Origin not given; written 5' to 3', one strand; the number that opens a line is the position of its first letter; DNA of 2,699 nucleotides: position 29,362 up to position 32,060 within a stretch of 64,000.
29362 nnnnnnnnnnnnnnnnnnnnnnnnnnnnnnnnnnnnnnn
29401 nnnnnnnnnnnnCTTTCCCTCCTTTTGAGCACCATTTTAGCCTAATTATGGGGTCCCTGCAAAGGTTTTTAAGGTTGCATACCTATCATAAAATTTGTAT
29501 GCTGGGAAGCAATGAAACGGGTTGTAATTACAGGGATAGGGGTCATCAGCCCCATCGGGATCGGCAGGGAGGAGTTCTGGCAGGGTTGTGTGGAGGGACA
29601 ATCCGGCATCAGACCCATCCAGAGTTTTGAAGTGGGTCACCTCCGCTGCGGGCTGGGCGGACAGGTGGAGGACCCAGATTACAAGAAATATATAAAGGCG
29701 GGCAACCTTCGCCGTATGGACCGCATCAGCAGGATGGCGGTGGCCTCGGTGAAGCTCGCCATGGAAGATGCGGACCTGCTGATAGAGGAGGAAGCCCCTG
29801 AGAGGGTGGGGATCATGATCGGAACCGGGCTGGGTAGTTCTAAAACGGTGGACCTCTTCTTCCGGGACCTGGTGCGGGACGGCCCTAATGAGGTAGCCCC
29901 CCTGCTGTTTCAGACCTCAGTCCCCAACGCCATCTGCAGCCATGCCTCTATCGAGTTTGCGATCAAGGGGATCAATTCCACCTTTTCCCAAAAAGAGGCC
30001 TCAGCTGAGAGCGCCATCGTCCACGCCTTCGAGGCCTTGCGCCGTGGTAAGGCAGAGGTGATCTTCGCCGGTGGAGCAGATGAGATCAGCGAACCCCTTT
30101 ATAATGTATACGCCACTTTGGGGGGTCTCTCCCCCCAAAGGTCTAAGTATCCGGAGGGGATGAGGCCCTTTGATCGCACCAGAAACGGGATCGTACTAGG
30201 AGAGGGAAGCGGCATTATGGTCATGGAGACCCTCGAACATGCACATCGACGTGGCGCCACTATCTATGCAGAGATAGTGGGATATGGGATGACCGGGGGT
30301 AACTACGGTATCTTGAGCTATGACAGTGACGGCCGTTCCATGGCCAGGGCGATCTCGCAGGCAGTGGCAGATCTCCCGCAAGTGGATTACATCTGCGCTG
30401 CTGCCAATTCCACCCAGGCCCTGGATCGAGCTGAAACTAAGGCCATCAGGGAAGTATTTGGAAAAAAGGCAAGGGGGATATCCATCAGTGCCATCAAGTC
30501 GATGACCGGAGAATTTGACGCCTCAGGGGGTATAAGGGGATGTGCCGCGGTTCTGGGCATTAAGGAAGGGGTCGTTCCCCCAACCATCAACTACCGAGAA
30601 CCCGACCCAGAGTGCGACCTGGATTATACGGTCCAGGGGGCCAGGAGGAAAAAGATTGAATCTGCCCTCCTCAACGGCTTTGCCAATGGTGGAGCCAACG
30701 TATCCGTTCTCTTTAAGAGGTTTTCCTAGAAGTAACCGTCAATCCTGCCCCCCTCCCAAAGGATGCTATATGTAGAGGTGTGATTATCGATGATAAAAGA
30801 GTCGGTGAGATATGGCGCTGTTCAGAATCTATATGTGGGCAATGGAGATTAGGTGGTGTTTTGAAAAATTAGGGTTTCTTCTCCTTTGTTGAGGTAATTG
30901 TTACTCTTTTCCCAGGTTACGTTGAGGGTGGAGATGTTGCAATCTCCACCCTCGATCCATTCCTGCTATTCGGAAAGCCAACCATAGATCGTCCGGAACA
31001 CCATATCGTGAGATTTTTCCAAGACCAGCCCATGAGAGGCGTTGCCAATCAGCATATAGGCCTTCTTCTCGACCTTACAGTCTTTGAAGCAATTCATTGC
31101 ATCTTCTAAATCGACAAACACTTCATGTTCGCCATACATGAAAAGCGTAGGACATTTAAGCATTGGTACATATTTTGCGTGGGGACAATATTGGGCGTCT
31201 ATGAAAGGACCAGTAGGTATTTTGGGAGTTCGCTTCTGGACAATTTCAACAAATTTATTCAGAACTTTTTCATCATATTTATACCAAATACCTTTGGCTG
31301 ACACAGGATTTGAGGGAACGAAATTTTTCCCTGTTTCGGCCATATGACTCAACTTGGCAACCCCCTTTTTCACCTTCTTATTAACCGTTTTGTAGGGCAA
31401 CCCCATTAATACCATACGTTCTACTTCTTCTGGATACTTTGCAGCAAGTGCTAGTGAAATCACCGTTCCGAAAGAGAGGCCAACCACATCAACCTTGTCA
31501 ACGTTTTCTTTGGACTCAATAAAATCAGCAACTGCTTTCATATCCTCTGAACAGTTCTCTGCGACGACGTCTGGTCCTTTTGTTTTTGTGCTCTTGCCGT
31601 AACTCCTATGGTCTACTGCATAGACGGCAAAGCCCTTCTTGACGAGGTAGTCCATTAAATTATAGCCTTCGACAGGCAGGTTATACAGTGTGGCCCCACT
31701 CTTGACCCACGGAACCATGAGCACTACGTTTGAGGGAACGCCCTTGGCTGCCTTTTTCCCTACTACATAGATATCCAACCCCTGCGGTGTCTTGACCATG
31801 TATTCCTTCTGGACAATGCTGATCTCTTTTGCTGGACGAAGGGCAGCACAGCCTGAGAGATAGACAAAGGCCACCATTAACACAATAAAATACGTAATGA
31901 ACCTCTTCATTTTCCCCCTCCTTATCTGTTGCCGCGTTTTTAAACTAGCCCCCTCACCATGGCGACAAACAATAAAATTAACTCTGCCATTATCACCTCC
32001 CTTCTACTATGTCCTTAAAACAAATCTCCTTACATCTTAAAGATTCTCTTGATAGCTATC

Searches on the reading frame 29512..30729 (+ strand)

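Call 66: search_protein_families(library=pfam, proteins=[window:29512-30729:+], max_evalue=0.01)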
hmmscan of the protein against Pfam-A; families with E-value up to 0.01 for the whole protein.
window:29512-30729:+ (405 aa): 3 families
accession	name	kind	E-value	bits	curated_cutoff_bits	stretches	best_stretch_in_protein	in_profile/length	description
PF00109.32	ketoacyl-synt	-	3.5e-37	128.8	20.8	1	1-244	1-252/252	Beta-ketoacyl synthase, N-terminal domain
PF02801.28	Ketoacyl-synt_C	-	1e-20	74.3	20.8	1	252-361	1-118/119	Beta-ketoacyl synthase, C-terminal domain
PF13723.12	Ketoacyl-synt_2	-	0.003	17.6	25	0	67-201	28-150/223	Beta-ketoacyl synthase, N-terminal domain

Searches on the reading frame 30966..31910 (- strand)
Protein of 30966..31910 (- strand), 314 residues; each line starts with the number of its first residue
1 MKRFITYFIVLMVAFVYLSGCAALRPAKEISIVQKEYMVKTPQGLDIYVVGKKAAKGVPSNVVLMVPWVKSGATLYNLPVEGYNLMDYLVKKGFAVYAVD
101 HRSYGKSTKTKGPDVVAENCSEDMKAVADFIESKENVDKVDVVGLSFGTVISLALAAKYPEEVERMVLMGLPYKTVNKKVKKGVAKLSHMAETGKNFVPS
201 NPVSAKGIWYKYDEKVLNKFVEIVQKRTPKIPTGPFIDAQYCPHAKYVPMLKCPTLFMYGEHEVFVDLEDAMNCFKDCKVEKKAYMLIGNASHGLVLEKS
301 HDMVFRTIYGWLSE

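Call 33: search_protein_families(library=pfam, proteins=[window:30966-31910:-], max_evalue=0.1)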
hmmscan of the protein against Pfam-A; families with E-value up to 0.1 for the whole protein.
window:30966-31910:- (314 aa): 16 families
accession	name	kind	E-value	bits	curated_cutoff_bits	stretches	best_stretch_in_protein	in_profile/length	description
PF12146.15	Hydrolase_4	-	4.2e-20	72.5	27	1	84-299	22-238/239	Serine aminopeptidase, S33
PF00561.26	Abhydrolase_1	-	2.2e-19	70.6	25.8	1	83-299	17-244/245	alpha/beta hydrolase fold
PF12697.13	Abhydrolase_6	-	1.3e-05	26.4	26.3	1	85-210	19-121/217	Alpha/beta hydrolase family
PF02129.25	Peptidase_S15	-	1.7e-05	25.1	23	1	81-293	46-260/262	X-Pro dipeptidyl-peptidase (S15 family)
PF00326.27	Peptidase_S9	-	0.00029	20.8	22.6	0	87-161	8-87/213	Prolyl oligopeptidase family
PF01738.24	DLH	-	0.0035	17.4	21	0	117-168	74-126/217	Dienelactone hydrolase family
PF06500.17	FrsA-like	-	0.0041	16.4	22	1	67-181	195-308/414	Esterase FrsA-like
PF00756.26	Esterase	-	0.0048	17.1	22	1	127-169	102-146/251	Putative esterase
PF06057.17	VirJ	-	0.021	15.1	22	1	87-172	22-105/191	Bacterial virulence protein (VirJ)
PF08840.17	BAAT_C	-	0.026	15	20.9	1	128-177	10-60/210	BAAT / Acyl-CoA thioester hydrolase C terminal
PF03959.19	FSH1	-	0.026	14.6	21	0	115-283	80-191/211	Serine hydrolase (FSH1)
PF20434.5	BD-FAE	-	0.029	14.3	26.8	1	68-160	18-111/215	BD-FAE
PF01674.24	Lipase_2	-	0.033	14.1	20.3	1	84-152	20-89/219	Lipase (class 2)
PF05577.18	Peptidase_S28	-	0.052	12.8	25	1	91-163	57-138/434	Serine carboxypeptidase S28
PF02089.21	Palm_thioest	-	0.06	13.5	26.8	1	105-180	39-117/254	Palmitoyl protein thioesterase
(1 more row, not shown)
